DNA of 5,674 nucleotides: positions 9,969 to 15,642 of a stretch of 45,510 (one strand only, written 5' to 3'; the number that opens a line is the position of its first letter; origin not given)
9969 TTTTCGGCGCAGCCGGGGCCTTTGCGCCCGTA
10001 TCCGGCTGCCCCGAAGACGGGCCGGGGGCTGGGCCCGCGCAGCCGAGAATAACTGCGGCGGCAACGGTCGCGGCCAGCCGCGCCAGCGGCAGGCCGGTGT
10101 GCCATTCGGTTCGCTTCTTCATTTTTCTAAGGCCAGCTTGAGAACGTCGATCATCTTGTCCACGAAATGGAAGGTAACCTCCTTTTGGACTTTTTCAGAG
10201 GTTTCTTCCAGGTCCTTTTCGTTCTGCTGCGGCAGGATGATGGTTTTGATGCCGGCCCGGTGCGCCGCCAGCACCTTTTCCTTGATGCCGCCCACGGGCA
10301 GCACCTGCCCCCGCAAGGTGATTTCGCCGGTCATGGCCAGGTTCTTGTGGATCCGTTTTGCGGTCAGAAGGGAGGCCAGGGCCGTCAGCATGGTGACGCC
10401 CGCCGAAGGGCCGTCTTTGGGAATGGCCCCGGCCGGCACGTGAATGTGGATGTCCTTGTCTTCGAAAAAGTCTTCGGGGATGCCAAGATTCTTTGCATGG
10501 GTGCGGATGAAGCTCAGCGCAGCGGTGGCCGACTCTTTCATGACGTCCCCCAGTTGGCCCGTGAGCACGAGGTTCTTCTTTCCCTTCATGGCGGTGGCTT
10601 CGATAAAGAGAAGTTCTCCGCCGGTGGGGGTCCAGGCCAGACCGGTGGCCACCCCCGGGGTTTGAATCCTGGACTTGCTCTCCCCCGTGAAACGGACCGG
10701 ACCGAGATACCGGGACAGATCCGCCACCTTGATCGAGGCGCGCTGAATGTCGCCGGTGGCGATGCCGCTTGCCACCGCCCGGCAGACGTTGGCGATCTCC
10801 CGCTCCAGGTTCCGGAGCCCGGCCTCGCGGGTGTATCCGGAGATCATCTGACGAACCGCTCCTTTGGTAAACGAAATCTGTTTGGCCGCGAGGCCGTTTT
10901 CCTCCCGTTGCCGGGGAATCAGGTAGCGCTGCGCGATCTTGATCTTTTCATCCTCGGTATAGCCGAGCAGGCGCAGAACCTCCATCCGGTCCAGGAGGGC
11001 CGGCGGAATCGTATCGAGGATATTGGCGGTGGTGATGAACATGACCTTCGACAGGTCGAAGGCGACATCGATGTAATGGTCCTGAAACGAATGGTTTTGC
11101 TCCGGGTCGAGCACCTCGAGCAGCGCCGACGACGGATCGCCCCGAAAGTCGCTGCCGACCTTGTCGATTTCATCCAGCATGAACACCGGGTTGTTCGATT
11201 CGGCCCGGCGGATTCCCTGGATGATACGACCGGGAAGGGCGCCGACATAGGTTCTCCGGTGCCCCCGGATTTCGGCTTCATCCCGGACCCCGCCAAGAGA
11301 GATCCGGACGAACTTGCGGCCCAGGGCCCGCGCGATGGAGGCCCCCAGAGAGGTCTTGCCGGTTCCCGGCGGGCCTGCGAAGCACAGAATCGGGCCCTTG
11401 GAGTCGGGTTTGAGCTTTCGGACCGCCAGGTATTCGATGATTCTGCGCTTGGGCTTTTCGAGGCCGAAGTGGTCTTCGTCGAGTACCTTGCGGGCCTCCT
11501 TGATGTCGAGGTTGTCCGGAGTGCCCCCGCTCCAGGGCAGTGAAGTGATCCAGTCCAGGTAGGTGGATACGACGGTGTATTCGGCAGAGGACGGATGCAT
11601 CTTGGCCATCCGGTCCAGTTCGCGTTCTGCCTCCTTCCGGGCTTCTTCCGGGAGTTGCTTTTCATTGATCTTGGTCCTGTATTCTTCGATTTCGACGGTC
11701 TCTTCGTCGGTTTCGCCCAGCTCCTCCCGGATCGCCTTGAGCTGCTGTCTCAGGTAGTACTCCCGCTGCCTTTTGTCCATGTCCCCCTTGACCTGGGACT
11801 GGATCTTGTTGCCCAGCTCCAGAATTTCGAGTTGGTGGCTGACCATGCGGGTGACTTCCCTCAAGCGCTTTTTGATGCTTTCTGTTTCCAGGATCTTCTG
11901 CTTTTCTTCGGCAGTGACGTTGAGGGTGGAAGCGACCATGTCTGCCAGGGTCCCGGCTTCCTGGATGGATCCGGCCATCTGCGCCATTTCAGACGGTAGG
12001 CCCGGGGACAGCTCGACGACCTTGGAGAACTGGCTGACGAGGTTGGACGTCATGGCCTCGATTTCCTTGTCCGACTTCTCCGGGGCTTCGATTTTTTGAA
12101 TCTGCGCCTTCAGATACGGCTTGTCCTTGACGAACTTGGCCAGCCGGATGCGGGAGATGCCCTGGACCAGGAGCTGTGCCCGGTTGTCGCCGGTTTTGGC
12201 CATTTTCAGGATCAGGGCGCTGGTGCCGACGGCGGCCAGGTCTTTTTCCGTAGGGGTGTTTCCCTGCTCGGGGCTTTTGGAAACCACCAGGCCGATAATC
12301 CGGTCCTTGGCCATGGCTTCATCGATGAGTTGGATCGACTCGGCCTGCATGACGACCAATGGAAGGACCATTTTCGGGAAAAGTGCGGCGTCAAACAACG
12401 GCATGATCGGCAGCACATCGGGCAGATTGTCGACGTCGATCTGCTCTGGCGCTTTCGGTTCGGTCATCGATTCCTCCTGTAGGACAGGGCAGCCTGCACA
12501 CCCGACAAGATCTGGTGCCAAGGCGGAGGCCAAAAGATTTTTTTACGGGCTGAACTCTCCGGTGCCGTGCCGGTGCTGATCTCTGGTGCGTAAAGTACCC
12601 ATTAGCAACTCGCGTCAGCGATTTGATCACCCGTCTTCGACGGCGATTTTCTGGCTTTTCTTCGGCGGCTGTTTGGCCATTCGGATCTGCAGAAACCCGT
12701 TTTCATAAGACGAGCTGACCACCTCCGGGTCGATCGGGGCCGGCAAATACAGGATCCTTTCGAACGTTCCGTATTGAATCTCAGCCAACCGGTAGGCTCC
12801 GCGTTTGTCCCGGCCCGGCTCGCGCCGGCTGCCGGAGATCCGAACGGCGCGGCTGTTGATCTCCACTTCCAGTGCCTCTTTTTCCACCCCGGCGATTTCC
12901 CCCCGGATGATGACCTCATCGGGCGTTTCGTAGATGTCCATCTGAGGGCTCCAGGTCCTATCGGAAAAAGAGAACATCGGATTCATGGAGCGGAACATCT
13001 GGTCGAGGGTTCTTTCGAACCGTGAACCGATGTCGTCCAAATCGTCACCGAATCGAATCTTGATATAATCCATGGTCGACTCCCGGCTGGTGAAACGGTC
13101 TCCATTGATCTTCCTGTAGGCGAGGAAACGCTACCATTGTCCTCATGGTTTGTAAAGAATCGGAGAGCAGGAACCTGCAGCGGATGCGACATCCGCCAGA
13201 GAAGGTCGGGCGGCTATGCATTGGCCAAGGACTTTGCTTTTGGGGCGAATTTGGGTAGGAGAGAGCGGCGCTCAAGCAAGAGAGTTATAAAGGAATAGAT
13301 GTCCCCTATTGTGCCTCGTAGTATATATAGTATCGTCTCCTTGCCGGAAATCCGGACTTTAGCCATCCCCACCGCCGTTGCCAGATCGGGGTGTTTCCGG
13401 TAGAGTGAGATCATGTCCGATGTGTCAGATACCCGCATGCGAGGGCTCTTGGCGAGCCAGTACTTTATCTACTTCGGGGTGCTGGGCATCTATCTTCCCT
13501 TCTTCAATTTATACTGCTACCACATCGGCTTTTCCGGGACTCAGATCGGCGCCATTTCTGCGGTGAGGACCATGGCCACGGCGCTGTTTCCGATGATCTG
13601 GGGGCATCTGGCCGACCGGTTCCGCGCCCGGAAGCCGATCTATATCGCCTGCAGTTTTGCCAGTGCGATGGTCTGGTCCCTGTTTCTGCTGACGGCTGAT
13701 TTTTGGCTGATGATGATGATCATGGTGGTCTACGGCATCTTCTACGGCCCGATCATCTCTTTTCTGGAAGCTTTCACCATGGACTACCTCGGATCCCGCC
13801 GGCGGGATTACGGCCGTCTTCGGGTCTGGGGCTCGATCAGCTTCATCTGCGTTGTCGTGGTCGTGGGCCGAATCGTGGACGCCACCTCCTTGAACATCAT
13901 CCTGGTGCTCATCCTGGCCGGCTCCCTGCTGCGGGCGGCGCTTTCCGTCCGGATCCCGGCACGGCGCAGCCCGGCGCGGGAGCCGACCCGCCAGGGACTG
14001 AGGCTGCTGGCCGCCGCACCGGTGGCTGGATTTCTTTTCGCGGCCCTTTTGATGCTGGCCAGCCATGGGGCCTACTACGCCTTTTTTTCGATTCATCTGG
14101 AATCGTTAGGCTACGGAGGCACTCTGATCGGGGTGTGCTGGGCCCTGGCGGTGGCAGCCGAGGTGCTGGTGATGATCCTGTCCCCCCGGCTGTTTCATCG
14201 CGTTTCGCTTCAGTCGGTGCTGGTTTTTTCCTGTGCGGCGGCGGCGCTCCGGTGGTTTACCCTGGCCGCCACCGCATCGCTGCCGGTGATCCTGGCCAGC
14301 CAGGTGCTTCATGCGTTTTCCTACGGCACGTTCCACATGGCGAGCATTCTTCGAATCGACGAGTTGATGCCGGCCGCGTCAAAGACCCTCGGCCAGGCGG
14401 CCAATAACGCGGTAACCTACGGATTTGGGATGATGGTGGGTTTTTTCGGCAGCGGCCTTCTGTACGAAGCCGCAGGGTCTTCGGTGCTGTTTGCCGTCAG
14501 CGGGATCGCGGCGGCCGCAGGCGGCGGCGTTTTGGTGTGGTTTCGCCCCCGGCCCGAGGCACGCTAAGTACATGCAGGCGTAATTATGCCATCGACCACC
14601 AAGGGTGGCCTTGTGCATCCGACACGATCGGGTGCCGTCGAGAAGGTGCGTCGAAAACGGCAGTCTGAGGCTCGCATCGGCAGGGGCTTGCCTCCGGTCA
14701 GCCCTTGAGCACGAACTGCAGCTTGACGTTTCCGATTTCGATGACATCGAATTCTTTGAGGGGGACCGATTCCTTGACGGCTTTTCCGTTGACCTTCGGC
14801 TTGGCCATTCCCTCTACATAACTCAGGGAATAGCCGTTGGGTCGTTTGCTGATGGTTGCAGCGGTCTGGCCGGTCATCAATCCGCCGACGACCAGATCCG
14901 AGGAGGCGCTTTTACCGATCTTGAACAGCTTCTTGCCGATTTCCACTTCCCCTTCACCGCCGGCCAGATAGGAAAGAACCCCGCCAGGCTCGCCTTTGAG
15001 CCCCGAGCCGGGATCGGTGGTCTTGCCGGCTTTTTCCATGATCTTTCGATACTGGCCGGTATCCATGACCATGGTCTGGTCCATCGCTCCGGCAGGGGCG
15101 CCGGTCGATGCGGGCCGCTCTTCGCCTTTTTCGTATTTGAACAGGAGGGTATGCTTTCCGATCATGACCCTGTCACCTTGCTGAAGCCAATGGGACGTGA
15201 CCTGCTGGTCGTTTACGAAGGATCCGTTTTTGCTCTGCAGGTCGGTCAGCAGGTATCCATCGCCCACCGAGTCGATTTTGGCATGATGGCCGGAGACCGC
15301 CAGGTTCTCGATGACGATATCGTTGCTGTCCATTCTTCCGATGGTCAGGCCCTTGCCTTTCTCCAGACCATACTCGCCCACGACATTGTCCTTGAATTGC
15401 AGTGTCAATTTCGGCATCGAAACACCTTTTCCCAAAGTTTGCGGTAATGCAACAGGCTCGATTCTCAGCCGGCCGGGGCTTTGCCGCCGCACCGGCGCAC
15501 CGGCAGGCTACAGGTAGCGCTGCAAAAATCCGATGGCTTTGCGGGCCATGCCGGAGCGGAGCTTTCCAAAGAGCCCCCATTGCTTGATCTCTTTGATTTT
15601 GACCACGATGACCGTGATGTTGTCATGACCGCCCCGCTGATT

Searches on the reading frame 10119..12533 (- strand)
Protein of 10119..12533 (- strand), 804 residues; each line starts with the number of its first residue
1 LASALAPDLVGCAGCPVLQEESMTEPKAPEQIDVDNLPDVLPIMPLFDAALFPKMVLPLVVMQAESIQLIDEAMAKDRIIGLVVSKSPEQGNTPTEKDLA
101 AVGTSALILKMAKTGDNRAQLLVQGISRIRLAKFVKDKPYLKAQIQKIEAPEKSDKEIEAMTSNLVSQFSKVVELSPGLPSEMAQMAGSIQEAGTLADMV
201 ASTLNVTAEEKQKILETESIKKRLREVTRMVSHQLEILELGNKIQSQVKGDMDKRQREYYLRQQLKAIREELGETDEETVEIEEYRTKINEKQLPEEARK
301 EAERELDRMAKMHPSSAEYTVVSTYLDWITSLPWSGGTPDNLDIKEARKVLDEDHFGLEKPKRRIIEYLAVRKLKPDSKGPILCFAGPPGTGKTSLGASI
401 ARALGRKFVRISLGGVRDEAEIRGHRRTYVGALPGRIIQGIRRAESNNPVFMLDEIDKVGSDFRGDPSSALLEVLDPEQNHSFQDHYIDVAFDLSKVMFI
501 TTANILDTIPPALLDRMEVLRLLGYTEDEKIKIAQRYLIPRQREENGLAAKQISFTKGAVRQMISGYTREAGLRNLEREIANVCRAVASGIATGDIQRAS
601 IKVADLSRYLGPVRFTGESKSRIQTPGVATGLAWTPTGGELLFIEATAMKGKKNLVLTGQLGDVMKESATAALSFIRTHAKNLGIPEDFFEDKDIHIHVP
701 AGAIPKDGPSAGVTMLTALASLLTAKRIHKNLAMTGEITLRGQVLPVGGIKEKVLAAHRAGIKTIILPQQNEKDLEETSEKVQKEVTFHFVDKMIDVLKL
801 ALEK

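Call 11: search_protein_families(library=pfam, proteins=[window:10119-12533:-], max_evalue=0.001)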
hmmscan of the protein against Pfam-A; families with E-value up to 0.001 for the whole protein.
window:10119-12533:- (804 aa): 7 families
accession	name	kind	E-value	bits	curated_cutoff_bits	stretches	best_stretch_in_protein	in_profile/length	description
PF05362.19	Lon_C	-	5e-88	294.5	21.1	1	601-803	2-204/205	Lon protease (S16) C-terminal proteolytic domain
PF02190.22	LON_substr_bdg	-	6e-47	160.6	28.7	1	40-232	1-199/200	ATP-dependent protease La (LON) substrate-binding domain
PF00004.35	AAA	-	3.1e-26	92.8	21.2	1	383-522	1-128/131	ATPase family associated with various cellular activities (AAA)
PF22667.2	Lon_lid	-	2.2e-20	72.5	27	1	544-595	1-52/57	Lon protease AAA+ ATPase lid domain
PF13541.12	ChlI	-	2.7e-08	34.2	27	1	644-771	1-121/121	Subunit ChlI of Mg-chelatase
PF07728.20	AAA_5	-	1.1e-07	32.4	22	1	383-517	2-139/139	AAA domain (dynein-related subfamily)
PF20651.3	EXOC6_Sec15_N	-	0.00021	21.7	27.2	1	152-249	7-101/170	Exocyst complex component EXOC6/Sec15, N-terminal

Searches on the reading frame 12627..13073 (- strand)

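Call 91: search_protein_families(library=pfam, proteins=[window:12627-13073:-], max_evalue=0.01)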
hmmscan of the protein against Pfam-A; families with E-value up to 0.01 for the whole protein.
window:12627-13073:- (148 aa): 1 family
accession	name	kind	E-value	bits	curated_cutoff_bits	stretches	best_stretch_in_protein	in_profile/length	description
PF00011.27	HSP20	-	5.5e-16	59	20.8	1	46-145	1-101/102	Hsp20/alpha crystallin family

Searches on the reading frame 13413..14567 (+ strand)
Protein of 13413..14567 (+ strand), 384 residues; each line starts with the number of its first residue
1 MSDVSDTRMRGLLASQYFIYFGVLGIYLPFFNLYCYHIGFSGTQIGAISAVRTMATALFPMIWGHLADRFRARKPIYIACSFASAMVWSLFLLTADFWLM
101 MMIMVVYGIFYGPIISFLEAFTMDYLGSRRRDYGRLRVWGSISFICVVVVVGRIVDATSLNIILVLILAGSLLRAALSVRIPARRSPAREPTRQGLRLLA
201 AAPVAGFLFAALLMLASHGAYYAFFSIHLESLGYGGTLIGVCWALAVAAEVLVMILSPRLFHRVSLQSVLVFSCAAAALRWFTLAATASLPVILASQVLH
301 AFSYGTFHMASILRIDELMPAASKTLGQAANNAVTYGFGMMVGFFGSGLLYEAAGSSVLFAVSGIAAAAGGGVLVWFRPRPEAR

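Call 11: search_protein_families(library=pfam, proteins=[window:13413-14567:+], max_evalue=0.001)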
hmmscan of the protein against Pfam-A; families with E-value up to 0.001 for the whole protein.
window:13413-14567:+ (384 aa): 4 families
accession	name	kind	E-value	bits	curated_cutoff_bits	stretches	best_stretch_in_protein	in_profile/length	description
PF12832.13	MFS_1_like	-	1.3e-77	261.9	25.2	1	13-361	4-372/373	MFS_1 like family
PF03825.22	Nuc_H_symport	-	5e-26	92.1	25.9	1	17-352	11-363/400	Nucleoside H+ symporter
PF07690.21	MFS_1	-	8.4e-24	84.6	33.4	2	15-333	3-337/347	Major Facilitator Superfamily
PF01306.25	LacY_symp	-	3.4e-11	43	24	1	13-156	12-163/413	LacY proton/sugar symporter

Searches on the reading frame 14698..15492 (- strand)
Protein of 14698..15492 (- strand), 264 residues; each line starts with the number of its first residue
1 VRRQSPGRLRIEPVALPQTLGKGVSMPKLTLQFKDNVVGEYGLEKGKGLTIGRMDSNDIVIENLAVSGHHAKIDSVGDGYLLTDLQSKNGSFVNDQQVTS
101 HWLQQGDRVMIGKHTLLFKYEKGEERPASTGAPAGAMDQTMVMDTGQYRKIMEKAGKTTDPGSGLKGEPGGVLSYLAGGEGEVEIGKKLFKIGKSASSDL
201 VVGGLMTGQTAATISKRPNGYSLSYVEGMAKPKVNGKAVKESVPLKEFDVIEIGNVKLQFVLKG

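Call 11: search_protein_families(library=pfam, proteins=[window:14698-15492:-], max_evalue=0.001)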
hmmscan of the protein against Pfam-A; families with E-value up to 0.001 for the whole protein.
window:14698-15492:- (264 aa): 2 families
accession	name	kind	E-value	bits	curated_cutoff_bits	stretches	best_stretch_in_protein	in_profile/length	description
PF00498.31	FHA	-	3.1e-23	82.4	20.7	1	50-112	2-67/67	FHA domain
PF16697.10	Yop-YscD_cpl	-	7.2e-22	77.9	33.2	2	45-121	15-93/94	Inner membrane component of T3SS, cytoplasmic domain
